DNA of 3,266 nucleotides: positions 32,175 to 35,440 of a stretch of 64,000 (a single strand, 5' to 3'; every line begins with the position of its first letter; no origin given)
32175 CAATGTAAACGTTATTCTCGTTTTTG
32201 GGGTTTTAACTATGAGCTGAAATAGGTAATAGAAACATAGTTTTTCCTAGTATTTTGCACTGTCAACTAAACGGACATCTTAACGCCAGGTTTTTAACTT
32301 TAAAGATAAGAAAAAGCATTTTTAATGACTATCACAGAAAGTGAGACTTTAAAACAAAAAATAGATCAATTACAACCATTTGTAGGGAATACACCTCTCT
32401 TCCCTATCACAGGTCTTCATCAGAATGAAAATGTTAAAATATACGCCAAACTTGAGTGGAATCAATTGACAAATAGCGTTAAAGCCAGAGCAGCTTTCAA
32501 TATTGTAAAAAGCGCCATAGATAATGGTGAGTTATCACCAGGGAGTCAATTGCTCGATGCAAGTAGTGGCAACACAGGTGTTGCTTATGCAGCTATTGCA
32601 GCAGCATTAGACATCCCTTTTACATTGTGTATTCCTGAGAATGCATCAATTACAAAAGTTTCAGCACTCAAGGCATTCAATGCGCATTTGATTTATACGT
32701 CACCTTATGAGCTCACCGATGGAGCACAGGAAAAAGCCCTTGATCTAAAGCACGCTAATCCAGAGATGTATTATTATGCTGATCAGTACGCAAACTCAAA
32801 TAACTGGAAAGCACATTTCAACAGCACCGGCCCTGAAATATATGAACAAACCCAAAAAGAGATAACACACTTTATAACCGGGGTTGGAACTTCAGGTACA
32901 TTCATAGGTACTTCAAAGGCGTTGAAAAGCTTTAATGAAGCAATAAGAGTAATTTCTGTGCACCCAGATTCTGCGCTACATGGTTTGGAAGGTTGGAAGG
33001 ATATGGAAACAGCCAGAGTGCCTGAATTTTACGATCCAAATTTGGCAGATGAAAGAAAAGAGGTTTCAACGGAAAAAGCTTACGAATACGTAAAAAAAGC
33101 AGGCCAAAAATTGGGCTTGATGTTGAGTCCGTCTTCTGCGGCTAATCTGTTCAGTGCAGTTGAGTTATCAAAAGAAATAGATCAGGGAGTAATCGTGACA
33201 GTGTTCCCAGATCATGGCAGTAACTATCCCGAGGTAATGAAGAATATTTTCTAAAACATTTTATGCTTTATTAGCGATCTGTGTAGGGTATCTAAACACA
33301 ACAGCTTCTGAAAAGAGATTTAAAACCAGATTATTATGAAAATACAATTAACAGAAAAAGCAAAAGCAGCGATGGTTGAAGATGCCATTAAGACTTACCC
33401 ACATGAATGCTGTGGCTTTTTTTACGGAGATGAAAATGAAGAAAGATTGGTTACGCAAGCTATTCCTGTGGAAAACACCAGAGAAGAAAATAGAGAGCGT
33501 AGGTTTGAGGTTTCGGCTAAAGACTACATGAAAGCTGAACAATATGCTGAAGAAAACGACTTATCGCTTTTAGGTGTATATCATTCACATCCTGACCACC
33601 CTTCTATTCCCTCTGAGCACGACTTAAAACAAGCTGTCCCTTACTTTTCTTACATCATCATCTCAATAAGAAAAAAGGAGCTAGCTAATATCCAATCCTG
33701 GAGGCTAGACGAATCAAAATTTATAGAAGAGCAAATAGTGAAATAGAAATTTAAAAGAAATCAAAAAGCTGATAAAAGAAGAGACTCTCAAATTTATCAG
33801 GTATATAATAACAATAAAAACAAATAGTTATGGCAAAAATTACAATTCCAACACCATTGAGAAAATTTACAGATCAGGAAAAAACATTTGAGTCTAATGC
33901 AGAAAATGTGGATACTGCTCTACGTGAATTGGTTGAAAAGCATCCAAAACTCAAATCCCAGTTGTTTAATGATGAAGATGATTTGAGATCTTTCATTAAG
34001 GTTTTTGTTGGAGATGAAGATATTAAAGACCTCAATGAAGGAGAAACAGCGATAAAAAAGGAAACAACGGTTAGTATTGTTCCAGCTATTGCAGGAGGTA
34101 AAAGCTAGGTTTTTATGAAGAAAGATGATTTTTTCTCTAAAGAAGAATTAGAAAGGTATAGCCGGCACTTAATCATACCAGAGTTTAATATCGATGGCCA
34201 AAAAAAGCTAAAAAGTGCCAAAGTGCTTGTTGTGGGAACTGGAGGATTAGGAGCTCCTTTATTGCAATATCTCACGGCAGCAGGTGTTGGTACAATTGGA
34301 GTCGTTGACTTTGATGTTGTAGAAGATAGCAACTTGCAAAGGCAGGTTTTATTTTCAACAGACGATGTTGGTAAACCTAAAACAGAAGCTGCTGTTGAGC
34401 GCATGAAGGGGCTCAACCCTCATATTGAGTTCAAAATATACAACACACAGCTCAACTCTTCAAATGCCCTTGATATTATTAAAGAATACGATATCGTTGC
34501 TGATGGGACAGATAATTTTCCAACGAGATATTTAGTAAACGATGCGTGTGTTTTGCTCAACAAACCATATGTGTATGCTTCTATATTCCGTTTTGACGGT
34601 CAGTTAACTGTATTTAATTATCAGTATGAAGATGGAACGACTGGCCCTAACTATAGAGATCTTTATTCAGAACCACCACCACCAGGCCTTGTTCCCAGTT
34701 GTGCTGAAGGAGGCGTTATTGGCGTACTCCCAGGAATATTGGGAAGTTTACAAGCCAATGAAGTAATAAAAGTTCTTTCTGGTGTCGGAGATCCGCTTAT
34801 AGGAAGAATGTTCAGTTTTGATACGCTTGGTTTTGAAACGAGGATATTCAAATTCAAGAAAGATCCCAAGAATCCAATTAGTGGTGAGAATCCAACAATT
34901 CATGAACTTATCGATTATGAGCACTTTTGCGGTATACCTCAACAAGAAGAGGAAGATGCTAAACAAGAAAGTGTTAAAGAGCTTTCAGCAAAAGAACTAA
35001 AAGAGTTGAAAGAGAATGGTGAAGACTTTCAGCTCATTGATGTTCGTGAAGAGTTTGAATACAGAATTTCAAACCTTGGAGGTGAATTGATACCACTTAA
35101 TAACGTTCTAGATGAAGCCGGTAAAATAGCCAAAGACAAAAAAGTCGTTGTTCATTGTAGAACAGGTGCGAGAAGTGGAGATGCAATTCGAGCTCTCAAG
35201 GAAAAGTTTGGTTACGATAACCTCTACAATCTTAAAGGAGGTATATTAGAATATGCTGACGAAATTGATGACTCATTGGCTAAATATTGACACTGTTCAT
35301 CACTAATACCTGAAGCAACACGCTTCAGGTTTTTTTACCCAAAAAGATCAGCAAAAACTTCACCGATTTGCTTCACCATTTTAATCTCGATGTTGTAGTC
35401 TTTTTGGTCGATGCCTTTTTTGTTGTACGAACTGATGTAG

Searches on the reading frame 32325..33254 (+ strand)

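Call 95: search_protein_families(library=pfam, proteins=[window:32325-33254:+], max_evalue=0.0001)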
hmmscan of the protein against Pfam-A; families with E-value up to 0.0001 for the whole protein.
window:32325-33254:+ (309 aa): 1 family
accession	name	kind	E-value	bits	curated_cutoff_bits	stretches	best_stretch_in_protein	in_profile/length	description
PF00291.31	PALP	-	3e-58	197.9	35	1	17-296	2-295/295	Pyridoxal-phosphate dependent enzyme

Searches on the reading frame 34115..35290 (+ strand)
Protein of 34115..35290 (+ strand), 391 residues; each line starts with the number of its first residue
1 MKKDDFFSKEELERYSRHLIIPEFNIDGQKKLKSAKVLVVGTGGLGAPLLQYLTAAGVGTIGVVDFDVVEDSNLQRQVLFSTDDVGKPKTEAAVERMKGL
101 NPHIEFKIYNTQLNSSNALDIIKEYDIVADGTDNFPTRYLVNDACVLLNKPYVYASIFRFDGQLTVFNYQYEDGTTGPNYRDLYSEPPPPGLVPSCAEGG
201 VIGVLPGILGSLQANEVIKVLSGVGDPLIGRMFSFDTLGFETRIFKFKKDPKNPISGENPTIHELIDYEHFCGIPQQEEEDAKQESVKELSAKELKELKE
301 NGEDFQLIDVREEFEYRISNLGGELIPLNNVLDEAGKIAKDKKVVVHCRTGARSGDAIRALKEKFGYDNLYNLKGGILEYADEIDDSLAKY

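Call 95: search_protein_families(library=pfam, proteins=[window:34115-35290:+], max_evalue=0.0001)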
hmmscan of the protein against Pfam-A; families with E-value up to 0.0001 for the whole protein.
window:34115-35290:+ (391 aa): 2 families
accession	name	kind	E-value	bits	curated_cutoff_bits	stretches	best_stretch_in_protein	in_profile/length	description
PF00899.27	ThiF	-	2.8e-78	262.8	28.1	1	15-252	1-235/238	ThiF family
PF00581.25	Rhodanese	-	7.2e-13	49.3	22.2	1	291-382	1-101/102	Rhodanese-like domain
